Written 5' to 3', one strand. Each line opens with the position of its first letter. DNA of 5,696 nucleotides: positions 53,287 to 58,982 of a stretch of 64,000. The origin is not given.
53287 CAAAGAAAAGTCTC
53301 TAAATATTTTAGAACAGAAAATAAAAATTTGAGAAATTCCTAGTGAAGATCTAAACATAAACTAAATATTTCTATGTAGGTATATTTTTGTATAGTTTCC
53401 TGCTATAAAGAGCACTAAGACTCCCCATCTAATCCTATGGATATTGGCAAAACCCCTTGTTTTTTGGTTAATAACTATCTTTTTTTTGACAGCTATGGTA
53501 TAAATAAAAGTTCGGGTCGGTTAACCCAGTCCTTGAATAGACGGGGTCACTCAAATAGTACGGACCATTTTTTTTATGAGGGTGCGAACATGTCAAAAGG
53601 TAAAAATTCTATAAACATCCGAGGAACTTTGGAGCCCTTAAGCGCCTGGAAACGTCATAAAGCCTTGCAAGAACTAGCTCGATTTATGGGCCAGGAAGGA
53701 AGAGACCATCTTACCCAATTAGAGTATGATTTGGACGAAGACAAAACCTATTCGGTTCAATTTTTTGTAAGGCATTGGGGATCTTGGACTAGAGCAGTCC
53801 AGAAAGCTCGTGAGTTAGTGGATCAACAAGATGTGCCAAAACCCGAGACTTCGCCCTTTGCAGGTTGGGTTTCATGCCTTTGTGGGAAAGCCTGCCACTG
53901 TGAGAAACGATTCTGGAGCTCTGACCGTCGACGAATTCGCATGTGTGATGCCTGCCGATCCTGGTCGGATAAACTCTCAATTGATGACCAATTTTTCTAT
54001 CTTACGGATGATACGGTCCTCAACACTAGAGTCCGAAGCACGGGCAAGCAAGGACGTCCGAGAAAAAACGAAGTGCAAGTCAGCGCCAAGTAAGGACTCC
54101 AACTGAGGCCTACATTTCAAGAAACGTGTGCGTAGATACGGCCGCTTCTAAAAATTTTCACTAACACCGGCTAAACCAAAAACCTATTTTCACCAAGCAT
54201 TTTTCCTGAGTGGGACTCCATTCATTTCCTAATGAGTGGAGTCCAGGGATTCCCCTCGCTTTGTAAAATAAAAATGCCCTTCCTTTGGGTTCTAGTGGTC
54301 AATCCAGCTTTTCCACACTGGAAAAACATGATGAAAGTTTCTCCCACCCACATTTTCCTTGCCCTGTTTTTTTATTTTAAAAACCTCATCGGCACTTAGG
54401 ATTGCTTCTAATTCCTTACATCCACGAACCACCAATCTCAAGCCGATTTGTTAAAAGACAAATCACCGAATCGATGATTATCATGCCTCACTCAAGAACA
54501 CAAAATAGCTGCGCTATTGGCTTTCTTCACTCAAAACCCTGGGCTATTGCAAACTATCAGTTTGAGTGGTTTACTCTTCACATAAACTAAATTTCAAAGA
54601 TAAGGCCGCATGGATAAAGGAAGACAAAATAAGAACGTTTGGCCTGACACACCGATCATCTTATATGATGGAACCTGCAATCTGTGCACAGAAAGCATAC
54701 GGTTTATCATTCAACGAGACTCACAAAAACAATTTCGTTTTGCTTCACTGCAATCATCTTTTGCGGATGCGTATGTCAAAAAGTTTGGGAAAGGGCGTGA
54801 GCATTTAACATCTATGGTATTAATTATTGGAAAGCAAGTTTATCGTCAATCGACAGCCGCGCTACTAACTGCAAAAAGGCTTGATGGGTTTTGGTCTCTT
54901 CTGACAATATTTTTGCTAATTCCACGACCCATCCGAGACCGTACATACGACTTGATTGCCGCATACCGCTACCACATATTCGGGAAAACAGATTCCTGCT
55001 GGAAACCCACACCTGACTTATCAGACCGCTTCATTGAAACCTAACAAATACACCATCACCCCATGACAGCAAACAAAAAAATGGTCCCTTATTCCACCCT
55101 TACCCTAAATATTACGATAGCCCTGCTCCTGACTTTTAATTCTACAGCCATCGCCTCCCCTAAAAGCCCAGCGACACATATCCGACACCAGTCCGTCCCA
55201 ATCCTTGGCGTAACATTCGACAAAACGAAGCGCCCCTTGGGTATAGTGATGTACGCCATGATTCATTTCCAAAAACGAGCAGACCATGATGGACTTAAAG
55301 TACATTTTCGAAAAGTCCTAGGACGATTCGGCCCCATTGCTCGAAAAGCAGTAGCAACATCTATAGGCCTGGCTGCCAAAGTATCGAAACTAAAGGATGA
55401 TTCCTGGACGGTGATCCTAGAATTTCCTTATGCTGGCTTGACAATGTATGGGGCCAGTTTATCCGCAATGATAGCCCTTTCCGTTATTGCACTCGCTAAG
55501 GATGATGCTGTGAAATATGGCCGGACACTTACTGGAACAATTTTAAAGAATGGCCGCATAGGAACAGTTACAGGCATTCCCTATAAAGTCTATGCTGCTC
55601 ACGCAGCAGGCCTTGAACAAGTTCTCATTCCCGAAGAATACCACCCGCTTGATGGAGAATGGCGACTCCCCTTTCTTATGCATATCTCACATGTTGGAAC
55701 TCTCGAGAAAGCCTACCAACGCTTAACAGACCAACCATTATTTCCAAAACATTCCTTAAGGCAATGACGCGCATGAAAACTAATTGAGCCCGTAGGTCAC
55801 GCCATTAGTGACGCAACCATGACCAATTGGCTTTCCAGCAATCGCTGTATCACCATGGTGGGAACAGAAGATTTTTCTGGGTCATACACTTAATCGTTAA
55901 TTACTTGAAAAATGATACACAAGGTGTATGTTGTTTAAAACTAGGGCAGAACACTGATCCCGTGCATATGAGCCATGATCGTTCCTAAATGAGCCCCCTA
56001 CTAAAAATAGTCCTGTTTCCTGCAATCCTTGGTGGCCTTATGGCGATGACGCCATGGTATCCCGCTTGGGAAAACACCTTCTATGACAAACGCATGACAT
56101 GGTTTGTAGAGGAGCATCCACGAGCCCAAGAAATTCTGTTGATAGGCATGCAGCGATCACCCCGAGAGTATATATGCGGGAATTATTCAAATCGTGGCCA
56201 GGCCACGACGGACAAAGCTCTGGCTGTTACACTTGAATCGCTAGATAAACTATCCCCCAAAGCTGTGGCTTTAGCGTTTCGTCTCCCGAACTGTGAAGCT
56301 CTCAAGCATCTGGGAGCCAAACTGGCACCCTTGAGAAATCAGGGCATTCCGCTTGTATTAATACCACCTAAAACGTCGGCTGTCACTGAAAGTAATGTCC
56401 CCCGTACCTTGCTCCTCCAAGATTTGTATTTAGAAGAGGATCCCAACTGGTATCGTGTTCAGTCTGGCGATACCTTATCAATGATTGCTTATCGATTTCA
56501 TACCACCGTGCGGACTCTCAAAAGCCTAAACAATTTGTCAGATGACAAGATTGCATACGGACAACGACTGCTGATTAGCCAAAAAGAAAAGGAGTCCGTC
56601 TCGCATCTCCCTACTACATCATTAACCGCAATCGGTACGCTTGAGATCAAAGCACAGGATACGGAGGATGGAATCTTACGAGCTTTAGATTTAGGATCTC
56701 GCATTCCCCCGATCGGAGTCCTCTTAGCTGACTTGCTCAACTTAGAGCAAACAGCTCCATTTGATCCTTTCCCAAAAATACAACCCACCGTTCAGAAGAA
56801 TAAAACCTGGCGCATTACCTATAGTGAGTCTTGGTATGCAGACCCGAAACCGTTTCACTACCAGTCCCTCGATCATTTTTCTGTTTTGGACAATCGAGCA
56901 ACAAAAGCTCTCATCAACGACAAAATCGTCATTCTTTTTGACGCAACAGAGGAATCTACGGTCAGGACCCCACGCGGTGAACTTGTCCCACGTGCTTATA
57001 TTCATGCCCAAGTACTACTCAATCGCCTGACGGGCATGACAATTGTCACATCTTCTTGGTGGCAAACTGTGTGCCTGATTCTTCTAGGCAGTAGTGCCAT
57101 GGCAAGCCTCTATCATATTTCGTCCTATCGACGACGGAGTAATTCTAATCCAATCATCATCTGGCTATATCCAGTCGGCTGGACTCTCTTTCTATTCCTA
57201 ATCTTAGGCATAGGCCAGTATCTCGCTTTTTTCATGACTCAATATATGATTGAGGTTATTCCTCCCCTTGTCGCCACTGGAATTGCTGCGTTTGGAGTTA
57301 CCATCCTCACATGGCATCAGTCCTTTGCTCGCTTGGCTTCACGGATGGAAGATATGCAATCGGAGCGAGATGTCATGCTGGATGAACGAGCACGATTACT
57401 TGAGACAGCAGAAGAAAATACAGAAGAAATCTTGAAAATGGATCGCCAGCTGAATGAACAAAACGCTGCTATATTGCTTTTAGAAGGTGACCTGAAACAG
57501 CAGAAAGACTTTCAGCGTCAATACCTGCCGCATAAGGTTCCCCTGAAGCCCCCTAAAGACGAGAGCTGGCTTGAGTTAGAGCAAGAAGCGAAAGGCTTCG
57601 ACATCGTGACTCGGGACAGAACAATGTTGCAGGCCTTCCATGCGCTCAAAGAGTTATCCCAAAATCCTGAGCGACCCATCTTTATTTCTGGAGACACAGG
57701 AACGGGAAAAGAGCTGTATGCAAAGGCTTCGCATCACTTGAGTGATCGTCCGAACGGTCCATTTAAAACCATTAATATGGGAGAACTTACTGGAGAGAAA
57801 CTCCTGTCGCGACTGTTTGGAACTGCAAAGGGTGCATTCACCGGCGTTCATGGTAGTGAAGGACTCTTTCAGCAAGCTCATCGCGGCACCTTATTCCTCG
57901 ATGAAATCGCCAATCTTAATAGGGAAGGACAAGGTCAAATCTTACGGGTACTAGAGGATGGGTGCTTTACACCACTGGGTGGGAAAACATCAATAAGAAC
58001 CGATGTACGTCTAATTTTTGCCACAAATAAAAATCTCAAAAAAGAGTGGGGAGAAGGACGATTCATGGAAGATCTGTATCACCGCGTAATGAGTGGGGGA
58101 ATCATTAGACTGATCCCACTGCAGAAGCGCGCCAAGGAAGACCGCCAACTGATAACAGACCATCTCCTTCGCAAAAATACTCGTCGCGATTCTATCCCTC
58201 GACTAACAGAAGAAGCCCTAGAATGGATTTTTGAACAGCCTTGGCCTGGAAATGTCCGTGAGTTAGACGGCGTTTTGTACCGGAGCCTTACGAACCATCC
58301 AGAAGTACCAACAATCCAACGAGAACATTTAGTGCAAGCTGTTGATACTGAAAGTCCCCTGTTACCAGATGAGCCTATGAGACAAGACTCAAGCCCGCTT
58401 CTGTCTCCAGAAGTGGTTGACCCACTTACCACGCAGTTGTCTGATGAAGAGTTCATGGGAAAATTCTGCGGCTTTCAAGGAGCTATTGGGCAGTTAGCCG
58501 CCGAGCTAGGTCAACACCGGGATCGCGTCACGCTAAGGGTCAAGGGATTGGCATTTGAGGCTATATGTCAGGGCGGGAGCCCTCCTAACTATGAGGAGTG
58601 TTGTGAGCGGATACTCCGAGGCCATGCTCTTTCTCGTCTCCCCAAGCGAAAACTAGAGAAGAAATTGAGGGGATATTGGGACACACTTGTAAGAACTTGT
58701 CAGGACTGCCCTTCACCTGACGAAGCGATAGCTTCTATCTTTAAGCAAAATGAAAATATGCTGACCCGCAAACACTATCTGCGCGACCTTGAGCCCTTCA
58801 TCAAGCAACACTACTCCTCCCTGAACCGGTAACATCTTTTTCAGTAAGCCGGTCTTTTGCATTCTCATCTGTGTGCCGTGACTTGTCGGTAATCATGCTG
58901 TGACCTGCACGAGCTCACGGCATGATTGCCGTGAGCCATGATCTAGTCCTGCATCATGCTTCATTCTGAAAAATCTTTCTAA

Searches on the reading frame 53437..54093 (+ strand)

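Call 5: search_protein_families(library=pfam, proteins=[window:53437-54093:+], max_evalue=0.01)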
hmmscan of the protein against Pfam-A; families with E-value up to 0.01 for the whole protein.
window:53437-54093:+ (218 aa): 1 family
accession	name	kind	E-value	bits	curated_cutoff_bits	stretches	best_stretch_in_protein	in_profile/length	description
PF18780.6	HNH_repeat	-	2.8e-05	24.8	26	1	74-124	4-51/54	Homing endonuclease associated repeat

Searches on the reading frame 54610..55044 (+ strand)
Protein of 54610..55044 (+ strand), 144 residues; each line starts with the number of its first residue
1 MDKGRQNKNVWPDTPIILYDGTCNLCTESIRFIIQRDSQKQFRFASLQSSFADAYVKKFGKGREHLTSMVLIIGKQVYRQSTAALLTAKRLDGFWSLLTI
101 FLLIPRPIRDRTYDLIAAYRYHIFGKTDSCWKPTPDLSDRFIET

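Call 5: search_protein_families(library=pfam, proteins=[window:54610-55044:+], max_evalue=0.01)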
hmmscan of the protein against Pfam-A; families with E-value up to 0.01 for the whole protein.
window:54610-55044:+ (144 aa): 1 family
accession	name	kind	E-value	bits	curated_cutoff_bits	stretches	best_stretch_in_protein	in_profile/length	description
PF04134.17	DCC1-like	-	4.6e-28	99.2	27.8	1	17-126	1-113/113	DCC1-like thiol-disulfide oxidoreductase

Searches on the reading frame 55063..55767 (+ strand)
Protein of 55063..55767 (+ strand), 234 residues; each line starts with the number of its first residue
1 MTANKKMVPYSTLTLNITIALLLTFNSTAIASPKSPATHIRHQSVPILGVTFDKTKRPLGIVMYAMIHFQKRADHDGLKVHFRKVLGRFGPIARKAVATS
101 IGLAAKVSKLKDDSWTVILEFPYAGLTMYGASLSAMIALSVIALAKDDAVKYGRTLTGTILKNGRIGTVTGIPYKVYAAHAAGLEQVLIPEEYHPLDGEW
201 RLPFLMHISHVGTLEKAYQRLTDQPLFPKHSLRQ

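Call 5: search_protein_families(library=pfam, proteins=[window:55063-55767:+], max_evalue=0.01)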
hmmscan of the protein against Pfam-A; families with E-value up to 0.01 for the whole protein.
window:55063-55767:+ (234 aa): 2 families
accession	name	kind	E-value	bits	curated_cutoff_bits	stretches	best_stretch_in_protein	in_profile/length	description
PF05362.19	Lon_C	-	2.7e-07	30.8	21.1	1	120-193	99-172/205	Lon protease (S16) C-terminal proteolytic domain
PF13541.12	ChlI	-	0.0017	18.6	27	1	106-192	34-120/121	Subunit ChlI of Mg-chelatase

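Call 37: search_protein_families(library=ncbifam, proteins=[window:55063-55767:+], max_evalue=0.01)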
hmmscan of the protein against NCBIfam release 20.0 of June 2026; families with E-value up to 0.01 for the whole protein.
window:55063-55767:+ (234 aa): 6 families
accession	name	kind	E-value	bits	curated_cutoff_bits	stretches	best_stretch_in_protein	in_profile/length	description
TIGR00764.1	lon_rel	equivalog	5.1e-08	32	516.6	1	85-192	455-562/608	ATP-dependent protease LonB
TIGR02902.1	spore_lonB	equivalog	8.3e-08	31.3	723.3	1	93-193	405-504/531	ATP-dependent protease LonB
TIGR02903.1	spore_lon_C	equivalog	2e-07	29.9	678.8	1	92-193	488-588/615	Lon family ATP-dependent protease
NF041438.1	SepM_fam_S16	equivalog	1.2e-05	24.5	200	1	128-192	226-292/340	SepM family pheromone-processing serine protease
TIGR00763.1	lon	equivalog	4.2e-05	22.2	608.05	1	121-192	692-763/795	endopeptidase La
NF008053.0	PRK10787.1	equivalog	0.0021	16.2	891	1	135-193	682-740/784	endopeptidase La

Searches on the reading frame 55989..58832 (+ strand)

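Call 5: search_protein_families(library=pfam, proteins=[window:55989-58832:+], max_evalue=0.01)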
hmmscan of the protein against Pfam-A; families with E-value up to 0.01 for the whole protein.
window:55989-58832:+ (947 aa): 9 families
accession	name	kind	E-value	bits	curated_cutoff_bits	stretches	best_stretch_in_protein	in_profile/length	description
PF00158.32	Sigma54_activat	-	3.2e-47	160.8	20.2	1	539-701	1-163/168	Sigma-54 interaction domain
PF01476.26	LysM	-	1.2e-13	51.2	20.9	1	155-196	1-42/43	LysM domain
PF14532.12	Sigma54_activ_2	-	2.3e-13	51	25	1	550-700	11-128/138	Sigma-54 interaction domain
PF25601.1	AAA_lid_14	-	1.9e-10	40.8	27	1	716-789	4-78/87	AAA+ ATPase lid domain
PF05226.16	CHASE2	-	3.8e-10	40.2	26.3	1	20-366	11-251/257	CHASE2 domain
PF07724.20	AAA_2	-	5.6e-09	36.7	27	1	563-681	5-125/166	AAA domain (Cdc48 subfamily)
PF07728.20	AAA_5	-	0.00028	21.3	22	1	564-683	2-125/139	AAA domain (dynein-related subfamily)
PF23473.1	LysM3_LYK4_5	-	0.00086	19.8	29.3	1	155-195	5-45/48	LYK4/5 LysM3 domain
PF00004.35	AAA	-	0.0052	17.7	21.2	0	565-681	2-110/131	ATPase family associated with various cellular activities (AAA)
